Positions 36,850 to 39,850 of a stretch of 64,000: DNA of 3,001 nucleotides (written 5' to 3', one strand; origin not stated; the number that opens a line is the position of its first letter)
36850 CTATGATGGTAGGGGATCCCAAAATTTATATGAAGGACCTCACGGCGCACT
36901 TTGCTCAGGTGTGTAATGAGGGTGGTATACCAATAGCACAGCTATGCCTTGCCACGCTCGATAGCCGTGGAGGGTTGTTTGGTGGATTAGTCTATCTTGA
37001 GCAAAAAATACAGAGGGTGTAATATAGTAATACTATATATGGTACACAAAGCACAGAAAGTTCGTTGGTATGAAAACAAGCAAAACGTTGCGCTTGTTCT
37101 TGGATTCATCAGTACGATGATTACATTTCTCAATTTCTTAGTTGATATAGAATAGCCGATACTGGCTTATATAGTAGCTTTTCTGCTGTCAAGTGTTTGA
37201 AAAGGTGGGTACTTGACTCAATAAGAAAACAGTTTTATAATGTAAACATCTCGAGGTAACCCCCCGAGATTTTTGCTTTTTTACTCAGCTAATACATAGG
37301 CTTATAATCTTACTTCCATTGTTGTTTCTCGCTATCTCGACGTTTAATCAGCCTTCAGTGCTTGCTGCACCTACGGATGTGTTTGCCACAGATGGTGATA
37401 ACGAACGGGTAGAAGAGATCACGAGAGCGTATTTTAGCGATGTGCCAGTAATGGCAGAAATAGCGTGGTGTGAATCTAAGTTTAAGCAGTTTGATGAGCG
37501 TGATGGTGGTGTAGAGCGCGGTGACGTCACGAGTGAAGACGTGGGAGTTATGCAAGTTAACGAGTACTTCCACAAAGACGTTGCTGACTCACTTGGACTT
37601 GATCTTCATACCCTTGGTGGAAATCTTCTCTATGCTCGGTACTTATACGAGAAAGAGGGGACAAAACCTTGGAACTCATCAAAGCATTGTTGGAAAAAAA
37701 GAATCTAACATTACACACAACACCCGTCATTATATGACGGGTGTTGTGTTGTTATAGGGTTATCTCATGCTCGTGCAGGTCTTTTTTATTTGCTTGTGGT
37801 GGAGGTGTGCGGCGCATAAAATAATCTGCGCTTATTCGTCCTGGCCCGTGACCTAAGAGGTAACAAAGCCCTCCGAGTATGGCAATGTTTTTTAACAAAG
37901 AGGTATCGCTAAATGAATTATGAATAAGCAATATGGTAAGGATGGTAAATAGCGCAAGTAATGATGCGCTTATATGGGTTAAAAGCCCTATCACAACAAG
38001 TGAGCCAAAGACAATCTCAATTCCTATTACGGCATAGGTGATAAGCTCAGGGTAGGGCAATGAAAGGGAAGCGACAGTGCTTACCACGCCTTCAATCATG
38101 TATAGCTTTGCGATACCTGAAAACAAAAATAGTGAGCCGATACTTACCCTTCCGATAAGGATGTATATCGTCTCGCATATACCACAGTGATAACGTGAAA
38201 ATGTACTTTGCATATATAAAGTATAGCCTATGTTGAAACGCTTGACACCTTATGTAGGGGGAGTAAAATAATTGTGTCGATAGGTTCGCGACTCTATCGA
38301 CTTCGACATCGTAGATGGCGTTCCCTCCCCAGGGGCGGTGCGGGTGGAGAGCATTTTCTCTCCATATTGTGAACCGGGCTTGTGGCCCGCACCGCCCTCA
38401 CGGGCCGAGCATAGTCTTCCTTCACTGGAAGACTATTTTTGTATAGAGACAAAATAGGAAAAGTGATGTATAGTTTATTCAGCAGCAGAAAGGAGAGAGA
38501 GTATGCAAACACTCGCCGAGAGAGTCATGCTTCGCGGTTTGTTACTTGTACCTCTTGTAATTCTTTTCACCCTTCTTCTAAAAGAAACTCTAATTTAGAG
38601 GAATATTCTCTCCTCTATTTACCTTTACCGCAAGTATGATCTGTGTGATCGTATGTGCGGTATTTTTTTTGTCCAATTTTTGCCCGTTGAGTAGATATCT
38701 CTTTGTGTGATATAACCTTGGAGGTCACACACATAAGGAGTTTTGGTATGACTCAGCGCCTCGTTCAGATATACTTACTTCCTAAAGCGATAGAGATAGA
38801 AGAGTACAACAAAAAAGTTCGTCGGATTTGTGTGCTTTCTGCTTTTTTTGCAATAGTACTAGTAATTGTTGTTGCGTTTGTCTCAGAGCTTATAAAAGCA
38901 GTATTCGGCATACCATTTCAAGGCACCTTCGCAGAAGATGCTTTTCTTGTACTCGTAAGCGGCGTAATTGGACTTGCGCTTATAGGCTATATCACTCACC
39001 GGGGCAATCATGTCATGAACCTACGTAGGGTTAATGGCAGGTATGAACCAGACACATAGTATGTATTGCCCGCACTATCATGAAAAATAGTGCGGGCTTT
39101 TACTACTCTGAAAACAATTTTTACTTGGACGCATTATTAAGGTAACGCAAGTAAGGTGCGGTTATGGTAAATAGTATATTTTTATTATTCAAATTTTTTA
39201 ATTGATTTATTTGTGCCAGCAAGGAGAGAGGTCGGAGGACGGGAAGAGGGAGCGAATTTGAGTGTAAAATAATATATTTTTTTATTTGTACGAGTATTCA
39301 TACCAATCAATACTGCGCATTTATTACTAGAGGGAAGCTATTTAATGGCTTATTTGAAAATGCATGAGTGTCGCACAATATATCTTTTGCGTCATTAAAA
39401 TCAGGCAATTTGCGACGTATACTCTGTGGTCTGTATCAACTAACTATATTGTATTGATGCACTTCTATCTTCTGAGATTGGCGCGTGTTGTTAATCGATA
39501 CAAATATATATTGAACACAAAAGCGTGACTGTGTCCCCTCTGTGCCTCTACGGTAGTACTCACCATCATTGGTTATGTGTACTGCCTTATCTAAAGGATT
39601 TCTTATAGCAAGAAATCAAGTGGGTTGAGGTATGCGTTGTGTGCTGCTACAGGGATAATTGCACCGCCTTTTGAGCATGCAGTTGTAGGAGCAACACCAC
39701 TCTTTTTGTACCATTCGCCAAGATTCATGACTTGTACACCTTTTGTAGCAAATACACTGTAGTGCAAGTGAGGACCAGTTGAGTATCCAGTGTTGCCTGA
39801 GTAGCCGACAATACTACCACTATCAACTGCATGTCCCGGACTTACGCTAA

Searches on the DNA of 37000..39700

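Call 40: search_rna_families(source=window, start=37000, end=39700, threshold=evalue, max_evalue=1)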
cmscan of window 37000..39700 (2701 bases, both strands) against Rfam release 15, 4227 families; matches with E-value up to 1: 0.
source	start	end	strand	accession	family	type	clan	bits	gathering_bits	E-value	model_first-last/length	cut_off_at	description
